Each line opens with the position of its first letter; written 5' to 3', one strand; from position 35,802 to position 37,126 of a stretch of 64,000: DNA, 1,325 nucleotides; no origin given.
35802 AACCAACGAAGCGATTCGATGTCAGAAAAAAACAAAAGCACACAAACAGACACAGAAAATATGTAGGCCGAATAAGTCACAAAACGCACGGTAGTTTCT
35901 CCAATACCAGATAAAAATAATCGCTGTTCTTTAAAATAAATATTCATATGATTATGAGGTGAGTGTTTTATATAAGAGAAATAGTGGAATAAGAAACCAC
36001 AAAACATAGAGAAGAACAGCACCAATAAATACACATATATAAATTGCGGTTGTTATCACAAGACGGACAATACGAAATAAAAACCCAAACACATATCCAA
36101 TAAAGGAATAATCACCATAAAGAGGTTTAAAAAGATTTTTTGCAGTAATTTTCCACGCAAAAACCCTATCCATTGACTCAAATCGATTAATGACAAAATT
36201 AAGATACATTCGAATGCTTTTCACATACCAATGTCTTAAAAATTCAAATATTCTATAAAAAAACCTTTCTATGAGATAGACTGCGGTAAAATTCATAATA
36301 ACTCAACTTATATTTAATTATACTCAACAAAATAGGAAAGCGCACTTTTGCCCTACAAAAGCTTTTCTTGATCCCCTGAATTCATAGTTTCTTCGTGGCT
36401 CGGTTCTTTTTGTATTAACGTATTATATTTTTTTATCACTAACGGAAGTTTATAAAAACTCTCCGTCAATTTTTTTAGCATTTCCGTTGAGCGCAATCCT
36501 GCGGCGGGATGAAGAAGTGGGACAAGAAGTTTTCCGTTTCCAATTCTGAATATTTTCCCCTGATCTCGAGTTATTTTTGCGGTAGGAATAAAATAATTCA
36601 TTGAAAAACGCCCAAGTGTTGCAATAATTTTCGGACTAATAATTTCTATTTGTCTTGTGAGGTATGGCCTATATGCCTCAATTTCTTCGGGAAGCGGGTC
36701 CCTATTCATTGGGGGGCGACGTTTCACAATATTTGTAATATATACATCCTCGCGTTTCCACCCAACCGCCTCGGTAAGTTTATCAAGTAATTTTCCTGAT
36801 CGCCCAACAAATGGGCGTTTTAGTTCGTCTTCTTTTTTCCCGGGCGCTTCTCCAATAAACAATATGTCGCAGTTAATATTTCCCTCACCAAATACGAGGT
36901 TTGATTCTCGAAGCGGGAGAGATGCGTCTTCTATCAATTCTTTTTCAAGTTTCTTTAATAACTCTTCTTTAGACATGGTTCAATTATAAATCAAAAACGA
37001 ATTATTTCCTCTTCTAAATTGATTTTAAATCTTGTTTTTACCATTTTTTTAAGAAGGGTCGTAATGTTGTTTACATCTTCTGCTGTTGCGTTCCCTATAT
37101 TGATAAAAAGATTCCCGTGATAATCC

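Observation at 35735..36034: Double-AAA+ Clp chaperone with an N-terminal transmembrane extension (membrane-anchored ClpB/ClpC-like protein)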

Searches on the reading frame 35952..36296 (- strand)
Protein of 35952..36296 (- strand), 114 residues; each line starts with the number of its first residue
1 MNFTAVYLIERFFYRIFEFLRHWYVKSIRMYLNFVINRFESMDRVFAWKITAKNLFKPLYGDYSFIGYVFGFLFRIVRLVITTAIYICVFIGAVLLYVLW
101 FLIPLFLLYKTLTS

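Call 3: search_protein_families(library=pfam, proteins=[window:35952-36296:-], max_evalue=0.01)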
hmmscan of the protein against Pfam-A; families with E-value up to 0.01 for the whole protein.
window:35952-36296:- (114 aa): 0 families

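Call 4: search_protein_families(library=ncbifam, proteins=[window:35952-36296:-], max_evalue=0.01)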
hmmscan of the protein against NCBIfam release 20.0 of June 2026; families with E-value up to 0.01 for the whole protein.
window:35952-36296:- (114 aa): 0 families

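Call 12: find_homologous_proteins(query=window:35955-36296:-, max_evalue=0.001)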
Query window:35955-36296:- (114 aa): 78 proteins with E <= 0.001 among 82 candidates.
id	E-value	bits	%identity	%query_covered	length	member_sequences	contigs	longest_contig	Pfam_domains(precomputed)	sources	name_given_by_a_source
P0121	3.5e-57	210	86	100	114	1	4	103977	-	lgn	-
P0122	6.0e-56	206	83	100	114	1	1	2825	-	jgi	-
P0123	9.8e-56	205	84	100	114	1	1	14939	-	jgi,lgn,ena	-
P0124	5.8e-53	196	77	100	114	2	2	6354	-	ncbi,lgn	-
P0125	7.9e-51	189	74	100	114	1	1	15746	-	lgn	-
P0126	1.4e-50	189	75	100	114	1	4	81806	-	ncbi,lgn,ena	-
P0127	4.0e-46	174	100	75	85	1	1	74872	-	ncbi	ncbi:MAG: hypothetical protein AB1333_03420 [Patescibacteria group bacterium]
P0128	1.1e-41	160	62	100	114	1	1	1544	-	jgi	jgi:hypothetical protein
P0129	3.1e-39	152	61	100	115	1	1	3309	-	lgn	-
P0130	5.0e-38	148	85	75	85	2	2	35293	-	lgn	-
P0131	6.6e-38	148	63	96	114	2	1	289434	-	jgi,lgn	-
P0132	1.9e-36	143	59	100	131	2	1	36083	-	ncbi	-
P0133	3.1e-36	142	58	100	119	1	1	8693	-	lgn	-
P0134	2.3e-35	140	61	100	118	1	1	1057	-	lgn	-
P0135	2.4e-35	139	57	100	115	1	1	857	-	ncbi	-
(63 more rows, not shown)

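Call 25: find_related_loci(query=A3, collection=genome_contigs, flank=5000)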
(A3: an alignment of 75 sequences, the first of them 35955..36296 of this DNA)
Query A3 (114 aa) in genome_contigs; peptide patterns used: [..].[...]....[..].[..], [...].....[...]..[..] (x = any residue, [..] = any of these).
189 stretches matched a pattern; 169 encode a relative of the query (tblastn E <= 1e-3); the best 80 are kept; 80 distinct loci.
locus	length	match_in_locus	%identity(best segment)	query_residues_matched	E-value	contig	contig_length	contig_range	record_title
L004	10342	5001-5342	77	1-114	4e-58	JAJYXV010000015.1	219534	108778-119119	MAG: bacterium isolate FK3.bin69 NODE_53_length_219534_cov_2.106150, whole genome shotgun sequence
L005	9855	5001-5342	75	1-114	9e-56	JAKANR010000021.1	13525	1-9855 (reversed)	MAG: bacterium isolate WY5.bin86 NODE_7672_length_13525_cov_2.020078, whole genome shotgun sequence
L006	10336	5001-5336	56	1-112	5e-39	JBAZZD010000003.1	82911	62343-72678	MAG: Candidatus Paceibacterota bacterium isolate SO_2017_GW1_98 NODE_1782_length_82911_cov_4.855093_OW334_2017, whole ge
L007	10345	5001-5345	53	1-114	1e-38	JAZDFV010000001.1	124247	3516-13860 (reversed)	MAG: Candidatus Jorgensenbacteria bacterium isolate MEGAHIT-group-0.224 k141_4262346, whole genome shotgun sequence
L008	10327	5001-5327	54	6-114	1e-38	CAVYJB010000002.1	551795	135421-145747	MAG: uncultured bacterium isolate MFD01476.bin.1.98 genome assembly, contig: contig_38280, whole genome shotgun sequence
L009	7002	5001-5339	55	1-113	8e-38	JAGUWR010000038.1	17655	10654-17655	MAG: Candidatus Paceibacterota bacterium isolate DeMMO4_23 c_000000046208, whole genome shotgun sequence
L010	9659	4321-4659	57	1-113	8e-38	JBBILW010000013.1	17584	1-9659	MAG: Candidatus Jorgensenbacteria bacterium isolate BR1F70218_bin_218 NODE_1647_length_17584_cov_1.20055, whole genome s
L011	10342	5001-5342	50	1-114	2e-37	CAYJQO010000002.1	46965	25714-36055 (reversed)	MAG TPA_asm: uncultured Candidatus Saccharibacteria bacterium isolate ERP125453_co1_264 genome assembly, contig: NODE_54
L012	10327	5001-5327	57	1-108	1e-37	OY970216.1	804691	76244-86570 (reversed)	MAG: uncultured bacterium isolate MFD03726.bin.1.29 genome assembly, chromosome: 1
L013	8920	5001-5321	56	6-112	2e-37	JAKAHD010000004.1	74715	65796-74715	MAG: bacterium isolate WY2.bin82 NODE_468_length_74715_cov_5.735065, whole genome shotgun sequence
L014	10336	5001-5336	53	1-112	7e-37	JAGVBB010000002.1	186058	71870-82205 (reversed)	MAG: Candidatus Paceibacterota bacterium isolate DeMMO6_41 c_000000010009, whole genome shotgun sequence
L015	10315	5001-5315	55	7-111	1e-36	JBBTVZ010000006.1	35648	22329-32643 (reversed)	MAG: Patescibacteria group bacterium isolate H43-bin074_1 H43_bin074_1_000000000006, whole genome shotgun sequence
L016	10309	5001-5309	56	6-108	1e-36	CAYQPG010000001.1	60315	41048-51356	MAG TPA_asm: uncultured Candidatus Saccharibacteria bacterium isolate SRP271791_co2_70 genome assembly, contig: NODE_40_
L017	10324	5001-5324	55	7-114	1e-36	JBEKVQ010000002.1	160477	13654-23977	MAG: Minisyncoccia bacterium isolate SPRUCE 608 SPRUCE_608_2, whole genome shotgun sequence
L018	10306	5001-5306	60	4-105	1e-36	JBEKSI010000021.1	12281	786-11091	MAG: Minisyncoccia bacterium isolate SPRUCE 530 SPRUCE_530_21, whole genome shotgun sequence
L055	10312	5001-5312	52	7-110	2e-31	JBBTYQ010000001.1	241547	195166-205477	MAG: Patescibacteria group bacterium isolate H41-bin047_1 H41_bin047_1_000000000001, whole genome shotgun sequence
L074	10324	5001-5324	47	6-113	3e-29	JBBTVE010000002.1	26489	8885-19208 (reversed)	MAG: Patescibacteria group bacterium isolate H52-bin098_1 H52_bin098_1_000000000002, whole genome shotgun sequence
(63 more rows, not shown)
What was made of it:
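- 35952..36296 (-): Gene for a small membrane protein (114 aa plus stop). It has a basic helical N-terminal part (residues 1-78) and a strongly hydrophobic C-terminal helix. It is a conserved partner of the Clp gene. NCBI annotates it as only 85 aa, starting at an internal Met. Relatives occur in 169 GTDB species genomes (call 25).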

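Call 30: predict_structure(alignment_id=A3)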
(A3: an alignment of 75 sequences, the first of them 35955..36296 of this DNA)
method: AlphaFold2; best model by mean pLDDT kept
length: 114 residues; sequences in the alignment: 75
mean_pLDDT: 91.6   pTM: 0.68
mean pLDDT of the five models: 91.6, 89.8, 88.7, 88.2, 84.8
residues with pLDDT >= 90: 83; 70-90: 30; 50-70: 1; < 50: 0
segments of 3 or more residues with pLDDT < 50: none
pLDDT, mean of each block of 10 residues (from residue 1): 88 94 94 95 89 85 88 91 95 96 93 89
secondary structure, 60 per line:
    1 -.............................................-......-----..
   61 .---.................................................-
elements in order: H2-46 H48-53 H65-113
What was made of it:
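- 35952..36296 (-): The AF2 model has pLDDT 91.6, with helices at 2-46, 48-53 and 65-113 (call 30).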

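Call 36: search_protein_families(library=pfam, proteins=[L055:1988-3037:+, L055:3088-3708:+, L055:3890-4906:+, L055:7884-8540:+, L074:1421-3415:+, L074:4024-4992:+, L074:5320-7533:+, L055:1008-1901:+], max_evalue=0.001)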
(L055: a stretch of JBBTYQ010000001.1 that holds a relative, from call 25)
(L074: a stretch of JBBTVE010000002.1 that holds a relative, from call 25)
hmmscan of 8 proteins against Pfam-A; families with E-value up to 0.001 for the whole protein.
L055:1988-3037:+ (349 aa): 1 family
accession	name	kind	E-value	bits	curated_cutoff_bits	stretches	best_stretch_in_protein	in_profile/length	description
PF09587.15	PGA_cap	-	5.1e-79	265.8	27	1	65-305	1-255/255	Bacterial capsule synthesis protein PGA_cap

L055:3088-3708:+ (206 aa): 1 family
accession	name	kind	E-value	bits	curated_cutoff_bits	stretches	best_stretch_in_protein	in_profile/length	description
PF00574.28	CLP_protease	-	3.8e-84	281.5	20.2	1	24-201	3-180/182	Clp protease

L055:3890-4906:+ (338 aa): 6 families
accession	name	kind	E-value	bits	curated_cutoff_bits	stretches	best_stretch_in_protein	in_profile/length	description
PF02826.25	2-Hacid_dh_C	-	2.2e-55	187.2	25.1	1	107-304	1-178/178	D-isomer specific 2-hydroxyacid dehydrogenase, NAD binding domain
PF00389.36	2-Hacid_dh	-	4.5e-26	91.5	24.6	1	13-333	11-131/134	D-isomer specific 2-hydroxyacid dehydrogenase, catalytic domain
PF01262.27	AlaDh_PNT_C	-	1.1e-05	25.5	23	1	145-240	31-139/214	Alanine dehydrogenase/PNT, C-terminal domain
PF03446.21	NAD_binding_2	-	1.8e-05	25.2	21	1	144-247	1-108/161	NAD binding domain of 6-phosphogluconate dehydrogenase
PF07991.19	KARI_N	-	2.9e-05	24.1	20.6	1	140-229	2-92/165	Acetohydroxy acid isomeroreductase, NADPH-binding domain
PF00670.27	AdoHcyase_NAD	-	8.8e-05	23.1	27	1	140-232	21-110/162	S-adenosyl-L-homocysteine hydrolase, NAD binding domain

L055:7884-8540:+ (218 aa): 2 families
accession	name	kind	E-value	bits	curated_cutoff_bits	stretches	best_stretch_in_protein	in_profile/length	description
PF07690.21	MFS_1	-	3.1e-23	82.7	33.4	1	26-206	6-184/347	Major Facilitator Superfamily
PF05977.19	MFS_3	-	1.1e-05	24.6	27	1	94-193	90-188/524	Transmembrane secretion effector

L074:1421-3415:+ (664 aa): 1 family
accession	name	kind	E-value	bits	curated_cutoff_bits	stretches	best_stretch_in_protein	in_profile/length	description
PF03030.21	H_PPase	-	3.3e-267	888.8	29.7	1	13-659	2-645/645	Inorganic H+ pyrophosphatase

L074:4024-4992:+ (322 aa): 3 families
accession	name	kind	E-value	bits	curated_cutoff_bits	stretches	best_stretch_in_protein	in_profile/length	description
PF02826.25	2-Hacid_dh_C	-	5e-62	208.9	25.1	1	112-290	1-178/178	D-isomer specific 2-hydroxyacid dehydrogenase, NAD binding domain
PF00389.36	2-Hacid_dh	-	8e-34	116.6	24.6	1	4-322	1-134/134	D-isomer specific 2-hydroxyacid dehydrogenase, catalytic domain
PF03446.21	NAD_binding_2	-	0.00089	19.7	21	0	152-258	2-111/161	NAD binding domain of 6-phosphogluconate dehydrogenase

L074:5320-7533:+ (737 aa): 13 families
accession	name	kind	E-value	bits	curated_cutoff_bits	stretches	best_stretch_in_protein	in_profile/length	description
PF11028.14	TMEM260-like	-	2e-30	106.3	24.2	1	41-209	1-171/179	Protein O-mannosyl-transferase TMEM260-like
PF13424.12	TPR_12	-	2.8e-15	56.7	30.1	2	608-673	3-70/77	Tetratricopeptide repeat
PF07719.23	TPR_2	-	2.9e-13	49.3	27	1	608-641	1-34/34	Tetratricopeptide repeat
PF00515.34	TPR_1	-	1.2e-10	41.2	27.8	1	608-638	1-31/34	Tetratricopeptide repeat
PF14559.12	TPR_19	-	3e-09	37.5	25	1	658-706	1-49/68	Tetratricopeptide repeat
PF13181.12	TPR_8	-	3.3e-09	36.6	25.7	1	608-640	1-33/34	Tetratricopeptide repeat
PF13428.12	TPR_14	-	2.6e-08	34.2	23.5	0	649-689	2-42/44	Tetratricopeptide repeat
PF14938.12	SNAP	-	1.6e-06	28.2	25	1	608-675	114-182/282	Soluble NSF attachment protein, SNAP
PF13176.12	TPR_7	-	2.4e-06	27.6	27.9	0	610-635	1-26/36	Tetratricopeptide repeat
PF13414.12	TPR_11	-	3.5e-05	23.8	26.8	0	617-641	3-27/42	TPR repeat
PF13174.12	TPR_6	-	4.3e-05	24.3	26.3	0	610-638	2-30/33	Tetratricopeptide repeat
PF13432.12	TPR_16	-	0.00011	22.9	32.7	0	607-635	30-58/65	Tetratricopeptide repeat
PF13374.12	TPR_10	-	0.00013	22.3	27.5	0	608-636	2-30/42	Tetratricopeptide repeat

L055:1008-1901:+ (297 aa): 2 families
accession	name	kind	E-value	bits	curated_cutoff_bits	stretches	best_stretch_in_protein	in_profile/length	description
PF18915.5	DUF5667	-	1.2e-21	77.4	27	1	33-142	2-98/99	Domain of unknown function (DUF5667)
PF13779.11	DUF4175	-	2.9e-06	26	27.3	1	74-173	471-567/825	Domain of unknown function (DUF4175)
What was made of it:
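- An unrelated dehydrogenase gene separates clpP from the module (call 36).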

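Call 42: search_protein_families(library=padloc, proteins=[window:35955-36296:-], max_evalue=0.01)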
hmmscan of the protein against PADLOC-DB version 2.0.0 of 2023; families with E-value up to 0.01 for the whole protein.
window:35955-36296:- (114 aa): 0 families

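Call 43: search_protein_families(library=phrogs, proteins=[window:35955-36296:-], max_evalue=0.01)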
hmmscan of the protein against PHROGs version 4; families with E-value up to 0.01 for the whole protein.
window:35955-36296:- (114 aa): 0 families
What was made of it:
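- Tried and rejected: Pfam, NCBIfam, PHROGs and PADLOC on the small protein gave no hits (calls 3, 4, 42, 43).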

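Call 58: find_homologous_proteins(query=L055:3088-3705:+, max_evalue=1e-30)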
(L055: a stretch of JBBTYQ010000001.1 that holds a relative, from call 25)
Query L055:3088-3705:+ (206 aa): 8000 proteins with E <= 1e-30 among 8000 candidates; the best 120 are listed.
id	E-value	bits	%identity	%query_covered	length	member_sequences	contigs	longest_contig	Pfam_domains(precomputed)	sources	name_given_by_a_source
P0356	1.2e-128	444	100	100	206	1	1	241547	PF00574.29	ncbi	ncbi:MAG: ATP-dependent Clp endopeptidase proteolytic subunit ClpP [Patescibacteria group bacterium]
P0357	7.8e-126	435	100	98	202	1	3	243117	PF00574.29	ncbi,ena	-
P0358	1.4e-109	382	88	96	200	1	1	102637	PF00574.29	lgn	-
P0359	5.1e-108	377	89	93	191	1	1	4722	PF00574.29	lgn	-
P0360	2.3e-107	375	92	93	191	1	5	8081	PF00574.29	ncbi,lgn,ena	ncbi:MAG: ATP-dependent Clp endopeptidase proteolytic subunit ClpP [Patescibacteria group bacterium]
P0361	2.5e-107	375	86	95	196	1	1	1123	PF00574.29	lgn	-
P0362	4.3e-107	374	89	94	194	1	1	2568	PF00574.29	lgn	-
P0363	4.6e-107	374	92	93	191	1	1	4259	PF00574.29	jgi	-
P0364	5.9e-107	374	91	93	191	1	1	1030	PF00574.29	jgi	-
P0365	5.9e-107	374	92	93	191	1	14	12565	PF00574.29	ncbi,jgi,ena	-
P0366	1.1e-106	373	87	95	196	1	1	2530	PF00574.29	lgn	-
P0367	1.9e-106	372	87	94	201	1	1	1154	PF00574.29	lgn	-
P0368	2.2e-106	372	85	95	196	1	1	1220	PF00574.29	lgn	-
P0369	2.6e-106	372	90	93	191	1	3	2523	PF00574.29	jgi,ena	-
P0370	5.6e-106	370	85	95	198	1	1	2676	PF00574.29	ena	-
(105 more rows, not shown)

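Call 62: fold_search(model_id=the predicted structure, library=pdb)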
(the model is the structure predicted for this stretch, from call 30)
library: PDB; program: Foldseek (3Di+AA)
matches with E <= 10: 8; with E <= 0.001: 0
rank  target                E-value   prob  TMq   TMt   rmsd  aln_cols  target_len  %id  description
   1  5c21_B                4.9e+00  0.15  0.51  0.26   8.8       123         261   12  Crystal structure of native HlyD from E. coli (released 2016-02-17)
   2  9mn2_A                6.4e+00  0.11  0.38  0.30   8.0        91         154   12  Crystal Structure of the B6C Region of the Group B Streptococcus Beta Antigen C Protein (released 2025-08-27)
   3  2iub_G                6.4e+00  0.08  0.38  0.18  16.8       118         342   13  Crystal structure of a divalent metal ion transporter CorA at 2.9 A resolution. (released 2006-08-03)
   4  2iub_F                6.9e+00  0.08  0.38  0.18  16.8       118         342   13  Crystal structure of a divalent metal ion transporter CorA at 2.9 A resolution. (released 2006-08-03)
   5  2iub_J                7.3e+00  0.08  0.37  0.18  16.8       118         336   13  Crystal structure of a divalent metal ion transporter CorA at 2.9 A resolution. (released 2006-08-03)
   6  2iub_H                8.4e+00  0.08  0.39  0.18  16.8       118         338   13  Crystal structure of a divalent metal ion transporter CorA at 2.9 A resolution. (released 2006-08-03)
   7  6so5_C                9.6e+00  0.04  0.33  0.29   8.8       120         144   16  Homo sapiens WRB/CAML heterotetramer in complex with a TRC40 dimer (released 2020-09-09)
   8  8ik3_B                9.6e+00  0.02  0.22  0.08  16.4       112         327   15  Structure of Stimulator of interferon genes/ligand complex (released 2023-05-17)
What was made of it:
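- Tried and rejected: Foldseek of the small-protein model against the PDB gave nothing below E = 4.9 (call 62).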

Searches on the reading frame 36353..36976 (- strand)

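Call 3: search_protein_families(library=pfam, proteins=[window:36353-36976:-], max_evalue=0.01)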
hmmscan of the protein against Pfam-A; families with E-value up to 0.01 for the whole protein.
window:36353-36976:- (207 aa): 1 family
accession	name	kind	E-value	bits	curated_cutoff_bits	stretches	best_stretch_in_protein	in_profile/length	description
PF03167.25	UDG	-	1.3e-33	116.5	24.3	1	29-168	1-129/141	Uracil DNA glycosylase superfamily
